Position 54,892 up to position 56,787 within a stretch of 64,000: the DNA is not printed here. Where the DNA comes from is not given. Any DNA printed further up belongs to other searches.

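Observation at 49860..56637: Orphan five-gene envelope cluster around a 1029-aa multi-PG-binding protein, in the variable slot between rsfS and leuS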

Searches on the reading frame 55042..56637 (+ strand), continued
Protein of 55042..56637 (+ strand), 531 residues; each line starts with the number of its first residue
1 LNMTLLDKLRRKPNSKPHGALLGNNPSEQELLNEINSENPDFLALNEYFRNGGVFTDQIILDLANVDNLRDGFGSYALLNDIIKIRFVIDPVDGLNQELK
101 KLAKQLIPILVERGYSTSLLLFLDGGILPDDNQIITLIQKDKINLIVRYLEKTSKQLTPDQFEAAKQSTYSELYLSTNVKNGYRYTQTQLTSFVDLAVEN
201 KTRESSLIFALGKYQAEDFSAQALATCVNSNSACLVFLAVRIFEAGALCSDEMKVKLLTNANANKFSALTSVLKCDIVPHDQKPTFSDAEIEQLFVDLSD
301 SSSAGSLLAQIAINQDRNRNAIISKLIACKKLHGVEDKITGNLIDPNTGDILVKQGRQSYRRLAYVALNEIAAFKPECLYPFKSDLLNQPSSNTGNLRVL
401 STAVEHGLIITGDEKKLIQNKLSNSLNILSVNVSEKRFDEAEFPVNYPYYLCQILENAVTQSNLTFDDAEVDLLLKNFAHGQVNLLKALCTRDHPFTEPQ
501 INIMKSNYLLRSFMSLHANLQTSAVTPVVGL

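Call 82: find_encoding_contigs(protein=P0065, flank=10000, max_places=6)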
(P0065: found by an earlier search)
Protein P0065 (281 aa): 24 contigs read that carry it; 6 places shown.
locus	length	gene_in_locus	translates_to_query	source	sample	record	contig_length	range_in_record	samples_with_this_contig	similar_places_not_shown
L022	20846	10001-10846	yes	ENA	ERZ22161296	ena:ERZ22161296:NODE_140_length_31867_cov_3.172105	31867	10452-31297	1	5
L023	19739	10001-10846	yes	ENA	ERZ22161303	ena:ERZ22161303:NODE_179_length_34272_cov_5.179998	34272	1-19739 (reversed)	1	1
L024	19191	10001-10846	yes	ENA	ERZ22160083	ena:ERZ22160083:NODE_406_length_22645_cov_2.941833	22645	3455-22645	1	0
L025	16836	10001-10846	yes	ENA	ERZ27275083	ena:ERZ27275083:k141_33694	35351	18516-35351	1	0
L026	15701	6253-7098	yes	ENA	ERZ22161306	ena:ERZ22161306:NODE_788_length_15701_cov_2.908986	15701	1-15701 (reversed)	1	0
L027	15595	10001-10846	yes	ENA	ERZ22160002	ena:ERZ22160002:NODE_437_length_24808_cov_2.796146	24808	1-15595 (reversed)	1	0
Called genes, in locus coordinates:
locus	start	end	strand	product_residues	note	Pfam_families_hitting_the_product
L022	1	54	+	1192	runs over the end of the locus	PF02463:SMC_N, PF13175:AAA_15, PF13304:AAA_21 (weak), PF13476:AAA_23, PF13555:AAA_29 (weak), PF06470:SMC_hinge, PF13304:AAA_21 (weak)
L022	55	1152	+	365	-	PF00924:MS_channel_2nd, PF21082:MS_channel_3rd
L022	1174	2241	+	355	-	PF02881:SRP54_N (weak), PF00448:SRP54, PF13401:AAA_22 (faint), PF13604:AAA_30 (weak), PF01656:CbiA (faint)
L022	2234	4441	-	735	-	-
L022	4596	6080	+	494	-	PF02881:SRP54_N, PF00448:SRP54, PF01656:CbiA (weak), PF13401:AAA_22 (weak), PF02978:SRP_SPB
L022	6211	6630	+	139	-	PF00886:Ribosomal_S16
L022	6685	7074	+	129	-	PF13083:KH_KhpA-B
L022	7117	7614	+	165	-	PF01782:RimM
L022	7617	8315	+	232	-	PF01746:tRNA_m1G_MT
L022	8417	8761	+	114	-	PF01245:Ribosomal_L19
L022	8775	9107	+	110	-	PF10611:DUF2469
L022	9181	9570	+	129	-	PF02021:UPF0102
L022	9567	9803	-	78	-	PF27609:Rv1322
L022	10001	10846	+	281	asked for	-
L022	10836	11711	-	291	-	PF02481:DNA_processg_A, PF18306:LDcluster4 (faint)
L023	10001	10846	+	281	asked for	-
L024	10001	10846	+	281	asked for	-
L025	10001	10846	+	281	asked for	-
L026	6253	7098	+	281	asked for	-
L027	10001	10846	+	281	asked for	-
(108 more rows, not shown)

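Call 84: find_encoding_contigs(protein=P0079, flank=3000, max_places=10)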
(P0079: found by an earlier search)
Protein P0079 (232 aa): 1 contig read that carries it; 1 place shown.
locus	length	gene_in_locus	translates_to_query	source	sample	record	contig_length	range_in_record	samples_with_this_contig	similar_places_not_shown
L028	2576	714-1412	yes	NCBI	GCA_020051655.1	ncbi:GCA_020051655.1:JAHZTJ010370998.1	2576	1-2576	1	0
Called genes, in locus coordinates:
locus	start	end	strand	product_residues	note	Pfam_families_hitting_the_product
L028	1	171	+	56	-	?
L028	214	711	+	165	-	PF01782:RimM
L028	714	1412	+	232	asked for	PF01746:tRNA_m1G_MT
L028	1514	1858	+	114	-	PF01245:Ribosomal_L19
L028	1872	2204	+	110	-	PF10611:DUF2469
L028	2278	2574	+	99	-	?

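Call 89: fold_search(model_id=the predicted structure, library=pdb)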
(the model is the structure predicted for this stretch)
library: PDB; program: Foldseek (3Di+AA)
matches with E <= 10: 659; with E <= 0.001: 0
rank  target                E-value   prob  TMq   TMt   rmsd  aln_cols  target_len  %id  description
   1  5mfm_C                5.3e-03  0.87  0.12  0.17  17.1       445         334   15  Designed armadillo repeat protein peptide fusion YIIIM6AII_GS11_(KR)5 (released 2017-09-13)
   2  6wpi_A                8.3e-03  1.00  0.32  0.31  14.8       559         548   13  Crystal structure of Nop9 in complex with ITS1 RNA (released 2020-05-20)
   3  6s9o_F                8.3e-03  0.96  0.15  0.22  16.2       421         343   15  Designed Armadillo Repeat protein internal Lock1 fused to target peptide KRKRKLKFKR (released 2020-02-19)
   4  5mfl_B                8.6e-03  0.91  0.14  0.20  20.5       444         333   15  Designed armadillo repeat protein (KR)5_GS10_YIIIM6AII (released 2017-09-13)
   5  6s9o_C                9.0e-03  0.80  0.13  0.17  16.5       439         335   14  Designed Armadillo Repeat protein internal Lock1 fused to target peptide KRKRKLKFKR (released 2020-02-19)
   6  7rfy_A                1.2e-02  1.00  0.26  0.32  13.5       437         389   13  Importin alpha3 in complex with MERS ORF4B (released 2021-07-28)
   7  5aei_A                1.6e-02  0.95  0.15  0.24  15.0       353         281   13  Designed Armadillo repeat protein YIIIM5AII in complex with peptide (KR)5 (released 2016-03-30)
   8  5mfe_A                1.6e-02  0.80  0.12  0.19  18.7       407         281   14  Designed armadillo repeat protein YIIIM5AII in complex with (RR)4 peptide (released 2017-09-13)
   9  7z8r_D                1.9e-02  0.98  0.26  0.15  22.6       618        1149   12  CAND1-CUL1-RBX1 (released 2023-04-19)
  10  7cgm_A                2.1e-02  1.00  0.31  0.43  11.1       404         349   12  Crystal Structure of PUF-8 in Complex with PBE-RNA (released 2021-07-07)
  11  5mfh_A                2.3e-02  0.75  0.12  0.20  18.9       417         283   13  Designed armadillo repeat protein YIIIM5AII in complex with peptide (RR)5 (released 2017-09-13)
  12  4d4e_A                2.4e-02  0.85  0.13  0.24  17.5       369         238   15  Crystal structure of computationally designed armadillo repeat proteins for modular peptide recognition. (released 2016-01-13)
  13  6s9l_B                2.5e-02  0.75  0.13  0.20  17.1       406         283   13  Designed Armadillo Repeat protein Lock1 bound to (KR)4KLSF target (released 2020-02-19)
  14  2y4u                  2.7e-02  0.72  0.15  0.17  28.2       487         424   13  Crystal structure of human P58(IPK) in space group P312 (released 2011-08-10)
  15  7cgf_A                2.8e-02  0.97  0.21  0.28  12.3       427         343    8  Crystal Structure of PUF-8 in Complex with PBE-RNA (released 2021-07-07)
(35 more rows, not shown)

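Call 100: search_protein_families(library=pfam, proteins=[L018:4640-4918:-, L018:5040-5501:+, L018:5519-8680:-, L018:8799-9875:+, L018:10001-10471:+, L018:10574-11503:+, L018:4479-4592:-, L018:4241-4477:-], max_evalue=1)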
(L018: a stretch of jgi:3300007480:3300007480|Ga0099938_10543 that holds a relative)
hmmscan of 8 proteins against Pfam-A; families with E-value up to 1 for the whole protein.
L018:4640-4918:- (92 aa): 0 families

L018:5040-5501:+ (153 aa): 0 families

L018:5519-8680:- (1053 aa): 4 families
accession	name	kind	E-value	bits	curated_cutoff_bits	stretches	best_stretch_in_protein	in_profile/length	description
PF01471.23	PG_binding_1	-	1.1e-23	83.6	23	4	380-405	32-57/57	Putative peptidoglycan binding domain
PF09374.15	PG_binding_3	-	3.3e-05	24.4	24.6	0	538-563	2-33/76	Predicted Peptidoglycan domain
PF16500.10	Cyclin_N2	-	0.085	14.1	24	1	648-711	25-66/114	Cyclin-A N-terminal APC/C binding region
PF11829.13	DUF3349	-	0.2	12.9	28.3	0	942-979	44-81/94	Protein of unknown function (DUF3349)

L018:8799-9875:+ (358 aa): 2 families
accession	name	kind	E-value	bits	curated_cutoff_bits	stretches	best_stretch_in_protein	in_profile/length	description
PF19595.4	DUF6100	-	0.14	12.3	27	1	194-253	32-90/222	Family of unknown function (DUF6100)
PF23275.1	TPR_23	-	0.18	12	27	1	255-328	44-133/234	ESX-1 secretion-associated protein EspA-like, TPR repeats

L018:10001-10471:+ (156 aa): 0 families

L018:10574-11503:+ (309 aa): 1 family
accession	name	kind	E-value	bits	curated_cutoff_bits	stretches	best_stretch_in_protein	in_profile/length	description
PF25115.1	Agd3_CE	-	0.13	11.7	27.6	1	10-63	3-56/366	Agd3 deacetylase domain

L018:4479-4592:- (37 aa): 1 family
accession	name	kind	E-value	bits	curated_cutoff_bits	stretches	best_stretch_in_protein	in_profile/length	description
PF21833.1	DUF6893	-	0.063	13.8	24.6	1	18-36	3-21/32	Family of unknown function (DUF6893)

L018:4241-4477:- (78 aa): 2 families
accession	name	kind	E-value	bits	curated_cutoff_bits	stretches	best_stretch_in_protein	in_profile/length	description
PF25164.1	CoiA_N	-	0.037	14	26.3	1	25-49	11-35/50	Competence protein CoiA, N-terminal domain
PF23454.1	Zn_ribbon_Brz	-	0.11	13.6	27.9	1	31-51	5-25/58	Transcriptional regulator Brz zinc beta ribbon domain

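Call 106: search_solved_structures(query=A9, max_evalue=10)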
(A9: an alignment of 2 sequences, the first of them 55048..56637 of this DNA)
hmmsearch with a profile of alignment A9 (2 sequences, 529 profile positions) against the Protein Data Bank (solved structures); distinct sequences matched with E-value up to 10: 0.

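Call 110: search_dna_similar(query=window:55048-56634:+, collection=plasmids, mode=protein, max_evalue=0.01, max_rows=10)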
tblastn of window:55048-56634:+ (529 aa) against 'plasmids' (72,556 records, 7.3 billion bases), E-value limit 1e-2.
No match.
